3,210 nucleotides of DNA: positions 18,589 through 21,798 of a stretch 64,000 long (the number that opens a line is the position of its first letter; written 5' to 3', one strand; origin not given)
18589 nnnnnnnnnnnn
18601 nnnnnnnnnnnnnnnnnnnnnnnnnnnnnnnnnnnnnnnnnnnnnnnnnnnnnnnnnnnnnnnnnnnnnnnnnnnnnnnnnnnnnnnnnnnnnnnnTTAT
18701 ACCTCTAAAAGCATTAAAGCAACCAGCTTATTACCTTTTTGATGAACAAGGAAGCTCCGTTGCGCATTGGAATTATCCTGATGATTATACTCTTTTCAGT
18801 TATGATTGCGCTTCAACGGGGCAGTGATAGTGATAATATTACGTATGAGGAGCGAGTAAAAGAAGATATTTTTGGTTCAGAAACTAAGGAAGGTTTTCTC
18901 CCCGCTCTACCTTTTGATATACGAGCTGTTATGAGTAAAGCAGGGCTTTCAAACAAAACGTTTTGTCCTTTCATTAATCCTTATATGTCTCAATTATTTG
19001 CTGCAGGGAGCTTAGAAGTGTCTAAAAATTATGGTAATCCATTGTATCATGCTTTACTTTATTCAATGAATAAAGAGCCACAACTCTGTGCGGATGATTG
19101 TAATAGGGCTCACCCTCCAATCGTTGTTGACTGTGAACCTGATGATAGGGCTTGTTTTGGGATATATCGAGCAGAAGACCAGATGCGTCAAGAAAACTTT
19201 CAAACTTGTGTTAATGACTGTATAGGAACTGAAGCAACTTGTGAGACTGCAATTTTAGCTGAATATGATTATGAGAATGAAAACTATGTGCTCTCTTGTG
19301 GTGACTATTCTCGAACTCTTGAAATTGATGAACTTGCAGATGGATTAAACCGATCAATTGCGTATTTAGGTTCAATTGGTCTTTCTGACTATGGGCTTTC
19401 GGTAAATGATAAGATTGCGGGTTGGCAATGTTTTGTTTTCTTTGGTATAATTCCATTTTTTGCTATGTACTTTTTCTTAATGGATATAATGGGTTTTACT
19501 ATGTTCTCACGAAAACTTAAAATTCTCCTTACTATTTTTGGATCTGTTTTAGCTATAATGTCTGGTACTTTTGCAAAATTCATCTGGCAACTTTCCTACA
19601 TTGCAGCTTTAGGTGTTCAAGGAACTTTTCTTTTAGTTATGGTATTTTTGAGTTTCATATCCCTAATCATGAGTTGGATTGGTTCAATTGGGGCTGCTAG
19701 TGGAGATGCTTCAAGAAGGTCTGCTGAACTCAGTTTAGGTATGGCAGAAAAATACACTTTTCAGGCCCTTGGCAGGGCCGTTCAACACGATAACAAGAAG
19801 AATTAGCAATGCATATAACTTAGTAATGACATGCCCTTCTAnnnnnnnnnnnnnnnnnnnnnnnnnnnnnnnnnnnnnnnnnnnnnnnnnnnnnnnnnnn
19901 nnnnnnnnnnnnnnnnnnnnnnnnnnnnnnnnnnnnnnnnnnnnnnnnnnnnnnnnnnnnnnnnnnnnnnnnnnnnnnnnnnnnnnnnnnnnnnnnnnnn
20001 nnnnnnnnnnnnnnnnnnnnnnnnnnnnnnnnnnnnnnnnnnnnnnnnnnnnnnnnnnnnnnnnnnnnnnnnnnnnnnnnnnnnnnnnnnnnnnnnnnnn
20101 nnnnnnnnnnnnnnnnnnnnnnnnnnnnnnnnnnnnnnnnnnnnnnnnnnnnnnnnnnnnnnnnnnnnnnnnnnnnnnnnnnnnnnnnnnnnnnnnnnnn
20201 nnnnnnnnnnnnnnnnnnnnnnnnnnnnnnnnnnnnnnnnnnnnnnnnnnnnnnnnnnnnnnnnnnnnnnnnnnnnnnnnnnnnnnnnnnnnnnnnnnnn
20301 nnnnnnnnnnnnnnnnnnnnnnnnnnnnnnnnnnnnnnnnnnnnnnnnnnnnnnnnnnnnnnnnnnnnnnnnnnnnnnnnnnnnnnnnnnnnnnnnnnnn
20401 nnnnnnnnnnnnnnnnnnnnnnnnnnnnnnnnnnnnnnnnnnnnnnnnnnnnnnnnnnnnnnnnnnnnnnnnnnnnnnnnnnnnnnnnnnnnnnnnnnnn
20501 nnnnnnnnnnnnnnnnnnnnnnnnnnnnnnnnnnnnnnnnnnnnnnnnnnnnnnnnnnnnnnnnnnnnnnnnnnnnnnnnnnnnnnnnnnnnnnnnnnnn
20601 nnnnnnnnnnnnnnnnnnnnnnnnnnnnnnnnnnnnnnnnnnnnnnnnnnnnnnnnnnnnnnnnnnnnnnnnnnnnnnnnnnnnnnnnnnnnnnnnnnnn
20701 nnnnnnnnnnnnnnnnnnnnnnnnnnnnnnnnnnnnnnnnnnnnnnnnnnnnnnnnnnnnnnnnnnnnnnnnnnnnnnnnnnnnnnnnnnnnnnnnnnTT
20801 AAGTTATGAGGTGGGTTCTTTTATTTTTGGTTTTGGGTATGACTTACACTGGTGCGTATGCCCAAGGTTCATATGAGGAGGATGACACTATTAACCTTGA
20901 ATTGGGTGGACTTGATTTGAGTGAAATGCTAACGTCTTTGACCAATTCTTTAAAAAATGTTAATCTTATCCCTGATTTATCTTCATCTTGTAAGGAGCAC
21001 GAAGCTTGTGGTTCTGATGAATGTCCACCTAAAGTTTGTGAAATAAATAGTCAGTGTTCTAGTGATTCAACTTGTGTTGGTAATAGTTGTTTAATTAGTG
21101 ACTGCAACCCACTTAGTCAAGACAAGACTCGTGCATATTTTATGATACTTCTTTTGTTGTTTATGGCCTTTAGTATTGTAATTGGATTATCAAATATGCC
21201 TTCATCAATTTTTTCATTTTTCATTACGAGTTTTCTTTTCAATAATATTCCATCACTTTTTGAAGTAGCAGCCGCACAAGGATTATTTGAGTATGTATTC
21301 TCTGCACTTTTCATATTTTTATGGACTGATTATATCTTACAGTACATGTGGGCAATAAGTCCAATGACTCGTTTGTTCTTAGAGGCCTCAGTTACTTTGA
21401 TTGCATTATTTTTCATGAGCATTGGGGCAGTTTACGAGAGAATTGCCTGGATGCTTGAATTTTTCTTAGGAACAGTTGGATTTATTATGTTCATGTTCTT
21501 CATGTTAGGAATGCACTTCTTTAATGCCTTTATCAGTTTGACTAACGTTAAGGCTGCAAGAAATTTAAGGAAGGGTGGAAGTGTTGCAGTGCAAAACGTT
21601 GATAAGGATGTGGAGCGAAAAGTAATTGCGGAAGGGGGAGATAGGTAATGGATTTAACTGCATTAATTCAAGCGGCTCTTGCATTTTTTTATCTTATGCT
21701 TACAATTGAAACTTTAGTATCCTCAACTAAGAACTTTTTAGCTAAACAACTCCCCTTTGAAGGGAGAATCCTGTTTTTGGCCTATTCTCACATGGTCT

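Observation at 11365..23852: Orphan membrane-protein gene cluster (two divergent operons) centred on a 2,024-aa giant protein: candidate undescribed envelope or cell-contact apparatus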

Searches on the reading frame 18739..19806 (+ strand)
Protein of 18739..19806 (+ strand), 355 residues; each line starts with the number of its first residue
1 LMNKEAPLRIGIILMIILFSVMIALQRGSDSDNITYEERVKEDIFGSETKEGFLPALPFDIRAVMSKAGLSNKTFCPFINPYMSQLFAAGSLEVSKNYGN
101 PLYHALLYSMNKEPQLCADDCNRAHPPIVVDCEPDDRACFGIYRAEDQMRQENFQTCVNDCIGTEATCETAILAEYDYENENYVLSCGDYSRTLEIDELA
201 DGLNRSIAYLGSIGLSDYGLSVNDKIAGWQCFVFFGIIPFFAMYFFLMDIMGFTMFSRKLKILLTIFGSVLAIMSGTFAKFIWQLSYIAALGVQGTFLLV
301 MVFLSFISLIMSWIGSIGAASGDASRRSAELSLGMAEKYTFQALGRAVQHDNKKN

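Call 4: search_protein_families(library=pfam, proteins=[window:18739-19806:+], max_evalue=1)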
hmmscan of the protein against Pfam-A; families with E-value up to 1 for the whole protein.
window:18739-19806:+ (355 aa): 1 family
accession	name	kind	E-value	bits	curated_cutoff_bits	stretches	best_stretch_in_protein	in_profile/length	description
PF04277.18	OAD_gamma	-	0.31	12.2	27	0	298-320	12-34/76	Oxaloacetate decarboxylase, gamma chain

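Call 5: search_protein_families(library=ncbifam, proteins=[window:18739-19806:+], max_evalue=1)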
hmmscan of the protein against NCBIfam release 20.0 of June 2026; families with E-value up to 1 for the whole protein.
window:18739-19806:+ (355 aa): 1 family
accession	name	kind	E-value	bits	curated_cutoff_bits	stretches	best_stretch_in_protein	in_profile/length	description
NF007374.1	PRK09877.1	equivalog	0.018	15.4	260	1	226-337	13-120/157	2,3-diketo-L-gulonate TRAP transporter small permease YiaM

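Call 16: find_homologous_proteins(query=A1, max_evalue=0.01)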
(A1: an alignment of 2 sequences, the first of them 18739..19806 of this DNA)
Query A1 (2 sequences) (355 aa, profile of the alignment): 28 proteins with E <= 0.01 among 6435 candidates.
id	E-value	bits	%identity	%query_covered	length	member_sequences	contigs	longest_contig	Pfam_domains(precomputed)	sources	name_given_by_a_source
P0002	2.6e-200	683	98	100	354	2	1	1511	-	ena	-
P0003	6.6e-161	554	24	81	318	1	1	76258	-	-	-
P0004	2.9e-114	400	22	79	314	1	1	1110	-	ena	-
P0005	3.5e-109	383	24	87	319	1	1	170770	-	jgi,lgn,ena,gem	-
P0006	1.5e-87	312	48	99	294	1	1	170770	-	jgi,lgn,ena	-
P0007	5.4e-84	301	24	80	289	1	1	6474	-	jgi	jgi:hypothetical protein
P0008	2.2e-82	295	26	79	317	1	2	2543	-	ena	-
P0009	5.5e-82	294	25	79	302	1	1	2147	-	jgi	jgi:hypothetical protein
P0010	1.7e-80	289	22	80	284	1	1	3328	-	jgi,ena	-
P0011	2.9e-80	288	26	79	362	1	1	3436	-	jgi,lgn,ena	-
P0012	3.3e-80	288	26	51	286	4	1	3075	-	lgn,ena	-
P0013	1.3e-79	286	27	79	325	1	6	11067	-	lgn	-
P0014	7.2e-79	284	23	79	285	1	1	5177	-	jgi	jgi:hypothetical protein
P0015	4.5e-78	281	22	79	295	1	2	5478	-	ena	-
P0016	1.4e-76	276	24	79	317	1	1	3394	-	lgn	-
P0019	3.7e-70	255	28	68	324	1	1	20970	-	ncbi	-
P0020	3.2e-65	239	24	85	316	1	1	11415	-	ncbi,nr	ncbi:MAG: hypothetical protein GOU99_03385 [Candidatus Altiarchaeota archaeon]|nr:hypothetical prote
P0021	6.7e-63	231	25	68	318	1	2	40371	-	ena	-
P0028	7.1e-47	178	25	87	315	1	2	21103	-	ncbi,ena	-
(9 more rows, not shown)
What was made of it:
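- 28 proteins in 5.8e9 (call 16).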

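Call 17: find_encoding_contigs(protein=P0005, flank=10000, max_places=3)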
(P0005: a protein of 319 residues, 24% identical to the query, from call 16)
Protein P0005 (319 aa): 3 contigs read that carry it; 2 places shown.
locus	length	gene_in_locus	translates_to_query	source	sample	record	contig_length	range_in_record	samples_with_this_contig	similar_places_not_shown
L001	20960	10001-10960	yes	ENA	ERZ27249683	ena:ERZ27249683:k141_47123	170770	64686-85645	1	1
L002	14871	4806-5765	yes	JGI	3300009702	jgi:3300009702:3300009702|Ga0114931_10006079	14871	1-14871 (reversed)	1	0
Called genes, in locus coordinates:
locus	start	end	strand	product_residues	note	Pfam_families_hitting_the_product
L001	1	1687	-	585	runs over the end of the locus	PF00009:GTP_EFTU, PF01926:MMR_HSR1 (weak), PF03144:GTP_EFTU_D2 (faint), PF11987:IF-2, PF14578:GTP_EFTU_D4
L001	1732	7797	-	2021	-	-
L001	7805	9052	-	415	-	PF25592:DUF7937 (weak)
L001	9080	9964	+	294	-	-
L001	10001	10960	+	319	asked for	-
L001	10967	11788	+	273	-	-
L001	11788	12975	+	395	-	-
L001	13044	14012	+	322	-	PF01637:ATPase_2, PF13191:AAA_16, PF13401:AAA_22, PF13173:AAA_14 (faint)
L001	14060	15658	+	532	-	PF00133:tRNA-synt_1 (weak), PF01406:tRNA-synt_1e (faint), PF09334:tRNA-synt_1g, PF19303:Anticodon_3 (weak)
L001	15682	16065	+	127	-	PF00293:NUDIX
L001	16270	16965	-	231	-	-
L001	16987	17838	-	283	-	PF03706:LPG_synthase_TM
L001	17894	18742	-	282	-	PF01008:IF-2B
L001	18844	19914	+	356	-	PF13685:Fe-ADH_2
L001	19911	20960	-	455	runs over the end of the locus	PF02788:RuBisCO_large_N, PF00016:RuBisCO_large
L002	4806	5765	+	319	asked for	-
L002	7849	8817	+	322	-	PF01637:ATPase_2, PF13191:AAA_16, PF13401:AAA_22, PF13173:AAA_14 (faint)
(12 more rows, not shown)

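Call 18: find_encoding_contigs(protein=P0021, flank=10000, max_places=3)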
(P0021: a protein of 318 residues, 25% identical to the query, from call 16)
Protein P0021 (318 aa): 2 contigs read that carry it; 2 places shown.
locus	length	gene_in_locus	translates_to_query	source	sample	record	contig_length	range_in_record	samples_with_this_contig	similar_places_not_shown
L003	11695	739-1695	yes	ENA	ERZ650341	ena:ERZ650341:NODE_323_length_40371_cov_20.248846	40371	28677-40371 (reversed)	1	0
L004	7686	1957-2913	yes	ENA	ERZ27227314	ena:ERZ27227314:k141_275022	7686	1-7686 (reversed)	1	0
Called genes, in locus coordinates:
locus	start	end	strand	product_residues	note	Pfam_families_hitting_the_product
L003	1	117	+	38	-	?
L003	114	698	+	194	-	-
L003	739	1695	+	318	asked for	-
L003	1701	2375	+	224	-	-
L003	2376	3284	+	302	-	-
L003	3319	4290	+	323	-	PF01637:ATPase_2, PF13401:AAA_22 (weak), PF21690:MJ1010-like_2nd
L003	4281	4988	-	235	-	PF00398:RrnaAD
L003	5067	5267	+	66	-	PF00831:Ribosomal_L29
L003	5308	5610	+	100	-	PF01253:SUI1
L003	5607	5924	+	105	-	PF01868:RNase_P-MRP_p29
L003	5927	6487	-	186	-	-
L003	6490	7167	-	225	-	-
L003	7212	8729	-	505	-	PF13385:Laminin_G_3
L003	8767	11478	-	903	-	PF10102:DUF2341, PF13385:Laminin_G_3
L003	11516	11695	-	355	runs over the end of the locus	PF13385:Laminin_G_3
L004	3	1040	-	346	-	?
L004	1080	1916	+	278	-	-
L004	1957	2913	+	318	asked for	-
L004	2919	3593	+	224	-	-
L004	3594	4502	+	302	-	-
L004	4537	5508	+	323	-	PF01637:ATPase_2, PF13401:AAA_22 (weak), PF21690:MJ1010-like_2nd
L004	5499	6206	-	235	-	PF00398:RrnaAD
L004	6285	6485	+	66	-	PF00831:Ribosomal_L29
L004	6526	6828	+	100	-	PF01253:SUI1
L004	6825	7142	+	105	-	PF01868:RNase_P-MRP_p29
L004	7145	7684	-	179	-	?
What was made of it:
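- On Pfam PF01637 ATPase_2 (protein E): The hit is on record without a weak mark for the orthologue in L003/L004 (call 18).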

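Call 19: find_encoding_contigs(protein=P0019, flank=10000, max_places=2)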
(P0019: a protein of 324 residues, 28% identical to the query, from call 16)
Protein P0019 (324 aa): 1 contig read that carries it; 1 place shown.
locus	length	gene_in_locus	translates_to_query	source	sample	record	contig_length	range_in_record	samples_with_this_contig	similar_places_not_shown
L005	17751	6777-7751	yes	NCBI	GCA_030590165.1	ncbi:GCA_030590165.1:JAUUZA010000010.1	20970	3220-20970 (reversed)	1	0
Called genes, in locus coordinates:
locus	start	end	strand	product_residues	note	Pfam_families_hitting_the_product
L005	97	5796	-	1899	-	-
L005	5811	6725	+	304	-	-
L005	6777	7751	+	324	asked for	-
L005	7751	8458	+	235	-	-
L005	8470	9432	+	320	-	-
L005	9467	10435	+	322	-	PF01637:ATPase_2, PF13191:AAA_16, PF13173:AAA_14 (faint), PF13401:AAA_22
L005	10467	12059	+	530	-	PF00133:tRNA-synt_1, PF01406:tRNA-synt_1e (faint), PF09334:tRNA-synt_1g, PF19303:Anticodon_3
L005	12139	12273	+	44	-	-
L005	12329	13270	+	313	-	-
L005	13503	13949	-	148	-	-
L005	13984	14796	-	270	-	PF03706:LPG_synthase_TM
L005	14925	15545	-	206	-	-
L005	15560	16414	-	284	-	PF01008:IF-2B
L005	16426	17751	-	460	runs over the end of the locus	PF02788:RuBisCO_large_N, PF00016:RuBisCO_large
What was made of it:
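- Small DPANN genomes show long-range synteny (calls 17, 19).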

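Call 20: find_encoding_contigs(protein=P0028, flank=10000, max_places=2)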
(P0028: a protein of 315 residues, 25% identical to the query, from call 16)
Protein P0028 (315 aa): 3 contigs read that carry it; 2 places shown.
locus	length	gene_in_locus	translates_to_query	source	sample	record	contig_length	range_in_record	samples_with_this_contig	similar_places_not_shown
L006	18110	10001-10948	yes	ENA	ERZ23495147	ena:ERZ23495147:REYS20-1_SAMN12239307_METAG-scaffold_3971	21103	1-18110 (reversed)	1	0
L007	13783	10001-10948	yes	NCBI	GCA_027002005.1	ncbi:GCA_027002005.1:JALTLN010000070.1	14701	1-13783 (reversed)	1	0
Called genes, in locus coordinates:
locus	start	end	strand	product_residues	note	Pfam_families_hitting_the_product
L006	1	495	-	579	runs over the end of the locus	-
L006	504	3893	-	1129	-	-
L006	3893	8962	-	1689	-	-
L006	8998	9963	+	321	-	-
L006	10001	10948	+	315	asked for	-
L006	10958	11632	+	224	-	-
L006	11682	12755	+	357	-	-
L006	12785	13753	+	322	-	PF01637:ATPase_2, PF05621:TniB (faint), PF10443:RNA12 (faint), PF13191:AAA_16, PF13173:AAA_14 (faint), PF13401:AAA_22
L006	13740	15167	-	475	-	PF00133:tRNA-synt_1, PF01406:tRNA-synt_1e, PF09334:tRNA-synt_1g, PF00133:tRNA-synt_1, PF01406:tRNA-synt_1e (weak)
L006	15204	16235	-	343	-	PF01546:Peptidase_M20, PF07687:M20_dimer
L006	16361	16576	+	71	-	-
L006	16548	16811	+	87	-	PF05016:ParE_toxin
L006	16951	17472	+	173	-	PF18765:Polbeta, PF01909:NTP_transf_2 (weak)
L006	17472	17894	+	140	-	-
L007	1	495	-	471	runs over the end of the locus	?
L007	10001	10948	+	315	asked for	-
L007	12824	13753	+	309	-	PF01637:ATPase_2, PF13173:AAA_14 (faint), PF13401:AAA_22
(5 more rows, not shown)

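Call 21: find_encoding_contigs(protein=P0020, flank=10000, max_places=2)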
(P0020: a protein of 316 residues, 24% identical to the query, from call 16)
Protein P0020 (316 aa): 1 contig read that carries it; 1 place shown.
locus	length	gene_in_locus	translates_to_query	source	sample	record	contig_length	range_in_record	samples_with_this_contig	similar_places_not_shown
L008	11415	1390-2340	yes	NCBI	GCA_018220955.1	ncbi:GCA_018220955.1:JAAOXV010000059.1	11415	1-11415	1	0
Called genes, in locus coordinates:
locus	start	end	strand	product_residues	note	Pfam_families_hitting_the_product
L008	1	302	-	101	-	?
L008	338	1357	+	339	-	-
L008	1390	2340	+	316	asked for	-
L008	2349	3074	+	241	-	-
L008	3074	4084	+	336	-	-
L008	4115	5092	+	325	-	PF01637:ATPase_2, PF13173:AAA_14 (faint), PF13401:AAA_22 (weak)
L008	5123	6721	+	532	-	PF00133:tRNA-synt_1, PF01406:tRNA-synt_1e (faint), PF09334:tRNA-synt_1g, PF19303:Anticodon_3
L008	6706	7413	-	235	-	PF00398:RrnaAD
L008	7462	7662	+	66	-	PF00831:Ribosomal_L29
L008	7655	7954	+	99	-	PF01253:SUI1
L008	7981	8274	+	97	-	PF01868:RNase_P-MRP_p29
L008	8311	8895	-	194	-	PF01936:NYN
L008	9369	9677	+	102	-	-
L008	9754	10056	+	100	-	PF00366:Ribosomal_S17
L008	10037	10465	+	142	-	PF00238:Ribosomal_L14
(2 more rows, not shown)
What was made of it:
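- A-B-C-D-E stay together while the flanks change (calls 18, 20, 21).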

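Call 55: search_protein_families(library=padloc, proteins=[window:18739-19806:+], max_evalue=0.1)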
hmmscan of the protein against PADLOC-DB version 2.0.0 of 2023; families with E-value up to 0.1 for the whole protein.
window:18739-19806:+ (355 aa): 0 families

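Call 56: search_protein_families(library=phrogs, proteins=[window:18739-19806:+], max_evalue=0.1)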
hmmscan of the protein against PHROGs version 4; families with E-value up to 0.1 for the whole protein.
window:18739-19806:+ (355 aa): 0 families

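Call 97: search_protein_families(library=pfam, proteins=[L006:504-3893:-, L006:1-495:-, L005:12329-13270:+, L004:3-1040:-], max_evalue=0.01)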
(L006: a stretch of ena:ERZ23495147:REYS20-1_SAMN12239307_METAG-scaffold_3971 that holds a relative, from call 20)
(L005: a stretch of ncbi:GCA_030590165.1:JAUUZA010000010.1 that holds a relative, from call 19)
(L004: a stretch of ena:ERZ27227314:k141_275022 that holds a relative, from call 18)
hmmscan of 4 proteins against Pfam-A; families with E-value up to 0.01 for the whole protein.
L006:504-3893:- (1129 aa): 1 family
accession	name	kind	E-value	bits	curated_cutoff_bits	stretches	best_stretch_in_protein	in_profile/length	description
PF17843.6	MycE_N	-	0.0023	19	27.3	0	160-216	38-99/111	MycE methyltransferase N-terminal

L006:1-495:- (165 aa): 4 families
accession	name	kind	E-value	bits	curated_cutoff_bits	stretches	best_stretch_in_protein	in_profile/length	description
PF00009.33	GTP_EFTU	-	7.5e-29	101.1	26.5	1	12-140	5-134/188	Elongation factor Tu GTP binding domain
PF01926.29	MMR_HSR1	-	6.3e-07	29.9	21.9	1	13-136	2-113/113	50S ribosome-binding GTPase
PF00350.29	Dynamin_N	-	0.0064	17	27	0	13-46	1-34/168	Dynamin family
PF00071.28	Ras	-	0.0078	16.2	21.6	0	13-140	2-117/162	Ras family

L005:12329-13270:+ (313 aa): 1 family
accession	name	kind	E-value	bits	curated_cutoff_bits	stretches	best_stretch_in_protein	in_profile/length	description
PF19279.4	YegS_C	-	0.00073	19.7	27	1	148-291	5-142/158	YegS C-terminal NAD kinase beta sandwich-like domain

L004:3-1040:- (346 aa): 0 families
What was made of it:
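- On Type IV secretion / conjugation: The locus is a syntenic core locus (calls 17-21, 97).
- The locus is single-copy, syntenic and embedded in the core genome, between aIF5B and MetRS, across deep divergence (calls 17-21, 97).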

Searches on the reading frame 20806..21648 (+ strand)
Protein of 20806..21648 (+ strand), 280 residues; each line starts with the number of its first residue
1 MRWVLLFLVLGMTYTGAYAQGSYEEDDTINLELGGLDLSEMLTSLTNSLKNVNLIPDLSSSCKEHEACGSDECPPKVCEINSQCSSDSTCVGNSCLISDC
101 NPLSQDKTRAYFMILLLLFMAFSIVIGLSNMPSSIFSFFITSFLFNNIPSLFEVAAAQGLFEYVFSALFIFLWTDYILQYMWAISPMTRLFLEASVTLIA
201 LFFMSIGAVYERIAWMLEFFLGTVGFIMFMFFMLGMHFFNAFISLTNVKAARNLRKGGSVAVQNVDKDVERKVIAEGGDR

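Call 4: search_protein_families(library=pfam, proteins=[window:20806-21648:+], max_evalue=1)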
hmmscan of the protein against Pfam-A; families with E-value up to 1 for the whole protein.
window:20806-21648:+ (280 aa): 1 family
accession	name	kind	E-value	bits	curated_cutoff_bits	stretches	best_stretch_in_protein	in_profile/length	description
PF24678.1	DUF7658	-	0.3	10.8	27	1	60-99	228-267/285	Domain of unknown function (DUF7658)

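Call 5: search_protein_families(library=ncbifam, proteins=[window:20806-21648:+], max_evalue=1)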
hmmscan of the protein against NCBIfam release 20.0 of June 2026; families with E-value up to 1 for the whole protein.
window:20806-21648:+ (280 aa): 2 families
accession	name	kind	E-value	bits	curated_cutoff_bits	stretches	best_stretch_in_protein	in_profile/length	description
NF038108.1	RiPP_NF038108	subfamily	0.04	13.8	30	1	65-100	11-54/65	Cys-every-fifth RiPP peptide CefA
NF009727.0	PRK13254.1-1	equivalog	0.64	9.7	126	0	106-142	5-41/144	cytochrome c maturation protein CcmE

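Call 55: search_protein_families(library=padloc, proteins=[window:20806-21648:+], max_evalue=0.1)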
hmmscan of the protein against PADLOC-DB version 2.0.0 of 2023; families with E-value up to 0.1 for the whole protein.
window:20806-21648:+ (280 aa): 0 families

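Call 56: search_protein_families(library=phrogs, proteins=[window:20806-21648:+], max_evalue=0.1)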
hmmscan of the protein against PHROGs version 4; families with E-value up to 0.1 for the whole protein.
window:20806-21648:+ (280 aa): 0 families

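Call 85: search_solved_structures(query=A4, max_evalue=10)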
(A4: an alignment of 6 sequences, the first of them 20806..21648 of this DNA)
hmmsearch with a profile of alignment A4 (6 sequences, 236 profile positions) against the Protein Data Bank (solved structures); distinct sequences matched with E-value up to 10: 1.
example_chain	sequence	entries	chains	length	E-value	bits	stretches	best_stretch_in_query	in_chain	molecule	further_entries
7n58_A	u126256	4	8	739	0.03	17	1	89-129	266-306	ABC transporter B family member 25, mitochondrial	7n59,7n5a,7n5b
